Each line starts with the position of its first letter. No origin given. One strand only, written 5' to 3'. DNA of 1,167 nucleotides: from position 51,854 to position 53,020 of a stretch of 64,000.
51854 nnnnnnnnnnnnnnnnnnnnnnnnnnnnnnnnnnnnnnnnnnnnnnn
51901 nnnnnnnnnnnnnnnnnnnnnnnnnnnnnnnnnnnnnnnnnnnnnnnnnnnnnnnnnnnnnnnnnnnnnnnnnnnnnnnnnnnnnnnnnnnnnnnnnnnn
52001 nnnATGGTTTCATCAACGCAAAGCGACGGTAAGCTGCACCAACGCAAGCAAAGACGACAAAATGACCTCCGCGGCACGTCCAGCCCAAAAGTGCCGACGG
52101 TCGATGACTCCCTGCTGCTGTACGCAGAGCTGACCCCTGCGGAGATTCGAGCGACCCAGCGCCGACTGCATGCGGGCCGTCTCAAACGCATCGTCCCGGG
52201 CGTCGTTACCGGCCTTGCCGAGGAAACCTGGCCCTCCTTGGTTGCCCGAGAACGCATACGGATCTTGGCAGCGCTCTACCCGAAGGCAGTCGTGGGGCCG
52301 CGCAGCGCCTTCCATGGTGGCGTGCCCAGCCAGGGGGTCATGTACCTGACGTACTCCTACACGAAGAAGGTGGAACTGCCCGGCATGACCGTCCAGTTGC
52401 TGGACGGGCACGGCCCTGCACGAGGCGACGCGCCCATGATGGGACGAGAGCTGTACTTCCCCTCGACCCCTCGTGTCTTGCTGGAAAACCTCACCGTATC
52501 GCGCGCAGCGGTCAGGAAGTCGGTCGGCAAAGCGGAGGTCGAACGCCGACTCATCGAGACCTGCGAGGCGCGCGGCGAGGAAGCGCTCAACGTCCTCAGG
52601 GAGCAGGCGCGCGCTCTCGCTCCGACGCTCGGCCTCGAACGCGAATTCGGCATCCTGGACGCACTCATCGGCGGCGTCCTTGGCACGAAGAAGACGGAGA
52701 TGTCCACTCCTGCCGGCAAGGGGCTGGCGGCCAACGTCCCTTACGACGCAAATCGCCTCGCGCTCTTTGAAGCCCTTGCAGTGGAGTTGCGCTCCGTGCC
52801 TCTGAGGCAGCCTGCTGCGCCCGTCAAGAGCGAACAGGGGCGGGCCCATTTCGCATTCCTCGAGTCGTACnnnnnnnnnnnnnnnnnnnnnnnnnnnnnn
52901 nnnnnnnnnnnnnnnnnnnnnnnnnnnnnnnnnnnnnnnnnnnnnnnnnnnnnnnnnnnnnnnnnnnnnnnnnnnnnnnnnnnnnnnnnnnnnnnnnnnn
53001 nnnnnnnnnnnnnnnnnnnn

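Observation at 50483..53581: Candidate three-gene defence system: AbiEii toxin, non-canonical XRE antitoxin and divergent AbiEi-like-Fic fusion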

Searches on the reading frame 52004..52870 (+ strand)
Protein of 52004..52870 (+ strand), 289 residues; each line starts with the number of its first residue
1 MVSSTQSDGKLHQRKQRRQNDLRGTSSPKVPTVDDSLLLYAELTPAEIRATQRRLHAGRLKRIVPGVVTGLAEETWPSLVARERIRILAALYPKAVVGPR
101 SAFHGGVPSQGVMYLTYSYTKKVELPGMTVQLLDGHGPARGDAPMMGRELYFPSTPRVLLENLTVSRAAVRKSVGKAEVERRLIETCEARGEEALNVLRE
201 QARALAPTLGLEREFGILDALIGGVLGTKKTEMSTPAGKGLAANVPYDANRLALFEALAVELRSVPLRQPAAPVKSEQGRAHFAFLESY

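Call 8: search_protein_families(library=pfam, proteins=[window:52004-52870:+], max_evalue=10)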
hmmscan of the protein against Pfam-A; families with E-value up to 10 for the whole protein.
window:52004-52870:+ (289 aa): 0 families

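Call 37: search_solved_structures(query=A3, max_evalue=10, show_alignments=3)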
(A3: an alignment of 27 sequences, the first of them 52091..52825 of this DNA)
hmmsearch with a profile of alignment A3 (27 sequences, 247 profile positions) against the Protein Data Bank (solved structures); distinct sequences matched with E-value up to 10: 2.
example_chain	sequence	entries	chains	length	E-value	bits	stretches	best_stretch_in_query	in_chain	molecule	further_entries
5jpq_i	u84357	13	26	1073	0.27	13.6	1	149-184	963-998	Kre33 | RNA cytidine acetyltransferase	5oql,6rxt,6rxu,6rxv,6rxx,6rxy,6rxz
9aym_A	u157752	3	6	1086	0.28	13.6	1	149-184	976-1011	RNA cytidine acetyltransferase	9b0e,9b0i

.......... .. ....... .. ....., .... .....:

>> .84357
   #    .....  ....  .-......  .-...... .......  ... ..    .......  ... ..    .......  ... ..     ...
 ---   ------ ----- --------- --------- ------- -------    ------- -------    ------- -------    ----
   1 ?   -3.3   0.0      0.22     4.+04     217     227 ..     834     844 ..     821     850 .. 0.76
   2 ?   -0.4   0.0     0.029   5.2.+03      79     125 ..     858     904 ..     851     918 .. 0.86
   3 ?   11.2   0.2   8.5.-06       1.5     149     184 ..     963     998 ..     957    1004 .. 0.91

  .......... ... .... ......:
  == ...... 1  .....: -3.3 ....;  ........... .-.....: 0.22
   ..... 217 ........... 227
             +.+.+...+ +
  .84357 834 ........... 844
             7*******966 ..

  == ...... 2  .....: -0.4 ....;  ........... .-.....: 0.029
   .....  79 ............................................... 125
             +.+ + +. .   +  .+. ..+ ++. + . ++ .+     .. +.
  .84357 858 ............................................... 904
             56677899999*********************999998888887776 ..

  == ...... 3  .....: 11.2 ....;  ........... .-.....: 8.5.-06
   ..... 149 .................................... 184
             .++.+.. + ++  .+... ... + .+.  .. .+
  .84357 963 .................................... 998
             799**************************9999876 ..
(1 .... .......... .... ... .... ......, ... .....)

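Call 38: search_protein_families(library=pfam, alignment_id=A3, max_evalue=5)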
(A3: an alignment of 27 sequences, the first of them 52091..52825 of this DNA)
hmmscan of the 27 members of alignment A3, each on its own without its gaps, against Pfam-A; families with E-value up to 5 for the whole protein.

A. member 1, window:52091-52825:+ (245 aa): 0 families

B. families by the number of members that match (of 27 scanned): 8 families
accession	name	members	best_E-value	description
PF24751.1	DUF7696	3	0.025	Family of unknown function (DUF7696)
PF06824.17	Glyco_hydro_125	3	0.13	Metal-independent alpha-mannosidase (GH125)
PF13338.12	AbiEi_4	2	0.045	Transcriptional regulator, AbiEi antitoxin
PF07704.17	PSK_trans_fac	1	0.00076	Rv0623-like transcription factor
PF00925.25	GTP_cyclohydro2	1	0.057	GTP cyclohydrolase II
PF13988.11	DUF4225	1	0.088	Protein of unknown function (DUF4225)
PF08621.15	RPAP1_N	1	0.14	RPAP1-like, N-terminal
PF13490.11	zf-HC2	1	0.18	Putative zinc-finger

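Call 41: predict_structure(alignment_id=A3)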
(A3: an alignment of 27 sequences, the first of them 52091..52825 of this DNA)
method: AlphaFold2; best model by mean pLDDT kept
length: 245 residues; sequences in the alignment: 27
mean_pLDDT: 87.5   pTM: 0.76
mean pLDDT of the five models: 87.5, 87.4, 86.5, 85.8, 85.3
residues with pLDDT >= 90: 163; 70-90: 53; 50-70: 25; < 50: 4
segments of 3 or more residues with pLDDT < 50: 1-3
pLDDT, mean of each block of 10 residues (from residue 1): 71 94 94 95 95 95 95 90 93 94 93 93 96 79 83 92 93 95 95 89 79 64 74 71 54
secondary structure, 60 per line:
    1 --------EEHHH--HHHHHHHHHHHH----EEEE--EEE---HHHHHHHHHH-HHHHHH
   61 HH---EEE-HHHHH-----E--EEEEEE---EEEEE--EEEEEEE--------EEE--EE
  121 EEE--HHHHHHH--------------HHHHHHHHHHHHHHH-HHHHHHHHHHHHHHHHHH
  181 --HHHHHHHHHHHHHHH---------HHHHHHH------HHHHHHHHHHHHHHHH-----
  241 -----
elements in order: H16-27 E32-35 E38-40 H44-53 H55-62 E66-68 H70-74 E83-88 E92-96 E99-105 E114-116 E119-123 H126-132 H147-161 H163-180 H183-197 H207-213 H220-235

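Call 43: fold_search(model_id=the predicted structure, library=pdb)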
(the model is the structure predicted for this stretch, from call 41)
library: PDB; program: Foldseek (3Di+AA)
matches with E <= 10: 186; with E <= 0.001: 0
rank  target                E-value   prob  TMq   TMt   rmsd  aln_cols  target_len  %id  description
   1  4ok0_A                5.7e-03  0.92  0.31  0.34  11.9       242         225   10  Crystal structure of putative nucleotidyltransferase from H. pylori (released 2014-04-09)
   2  4ok0_B                1.4e-02  0.82  0.32  0.34  12.2       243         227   10  Crystal structure of putative nucleotidyltransferase from H. pylori (released 2014-04-09)
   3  6y8q_D                4.1e-02  0.75  0.33  0.41   7.8       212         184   14  AbiEi antitoxin from Streptococcus agalactiae (released 2020-12-16)
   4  8exs_A                1.0e-01  0.07  0.12  0.07  19.5       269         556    9  Cryo-EM structure of S. aureus BlaR1 F284A mutant (released 2023-01-11)
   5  4wqk                  1.1e-01  0.30  0.23  0.30  10.4       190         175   12  Crystal structure of aminoglycoside nucleotidylyltransferase ANT(2")-Ia, apo form (released 2014-11-12)
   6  6un8_B                2.5e-01  0.09  0.18  0.18  15.4       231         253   12  Wild type ANT bound to neomycin (released 2020-05-06)
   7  6un8_A                3.6e-01  0.07  0.16  0.16  15.9       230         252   12  Wild type ANT bound to neomycin (released 2020-05-06)
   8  2ewr                  4.1e-01  0.28  0.23  0.34   6.9       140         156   10  Crystal structure of a putative nucleotidyltransferase (tm1012) from Thermotoga maritima at 1.60 A resolution (released 2005-12-06)
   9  8exp_A                4.4e-01  0.02  0.10  0.06  20.7       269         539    9  Cryo-EM structure of S. aureus BlaR1 with C2 symmetry (released 2023-01-11)
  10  8ext_A                5.0e-01  0.04  0.13  0.08  17.8       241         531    9  Cryo-EM structure of S. aureus BlaR1 F284A mutant in complex with ampicillin (released 2023-01-11)
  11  8an5_A                5.3e-01  0.06  0.16  0.17  14.5       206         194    9  MenAT1 toxin-antitoxin complex (rv0078a-rv0078b) from Mycobacterium tuberculosis H37Rv (released 2023-08-02)
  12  2fcl                  5.6e-01  0.15  0.22  0.31   7.3       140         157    8  Crystal structure of a putative nucleotidyltransferase (tm1012) from Thermotoga maritima at 1.35 A resolution (released 2006-03-14)
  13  8c3a_m                6.0e-01  0.05  0.12  0.11  21.3       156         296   13  Crystal structure of ailanthone bound to the Candida albicans 80S ribosome (released 2024-01-10)
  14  9dbj_C                7.2e-01  0.04  0.14  0.15  14.3       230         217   12  Structure of Hailong HalB R164A mutant with non-hydrolyzable dATP (released 2025-05-07)
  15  9dbi_A                7.2e-01  0.03  0.14  0.15  14.3       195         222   13  Structure of Hailong HalB D21A/D23A mutant (released 2025-05-07)
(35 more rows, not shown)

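Call 76: search_protein_representatives(alignment_id=A3)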
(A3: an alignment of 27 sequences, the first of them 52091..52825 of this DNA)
Query: 27 sequences, 247 profile positions. Proteins with E-value up to 0.001 (for the whole library): 1313; up to 1e-10: 888; up to 1e-30: 299. The best 150 are listed.
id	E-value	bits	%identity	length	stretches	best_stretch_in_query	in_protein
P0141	2.9e-104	364.0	-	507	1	3-245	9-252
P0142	2.0e-103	361.3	-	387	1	6-243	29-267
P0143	5.7e-97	340.1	-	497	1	5-241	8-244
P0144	1.2e-84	299.7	-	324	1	2-200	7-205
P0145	5.0e-83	294.5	-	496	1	7-245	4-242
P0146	3.8e-79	281.7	-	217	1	2-215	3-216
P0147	1.4e-77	276.6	-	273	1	3-200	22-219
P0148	2.7e-70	252.7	-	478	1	5-245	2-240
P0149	1.1e-69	250.7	-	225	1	2-163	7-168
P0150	3.3e-69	249.2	-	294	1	3-244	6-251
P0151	8.4e-66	238.0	-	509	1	4-246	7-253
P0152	4.3e-64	232.4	-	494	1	11-243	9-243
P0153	9.2e-64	231.4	-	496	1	10-241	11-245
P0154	5.8e-63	228.7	-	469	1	12-240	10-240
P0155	1.2e-62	227.7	-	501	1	7-242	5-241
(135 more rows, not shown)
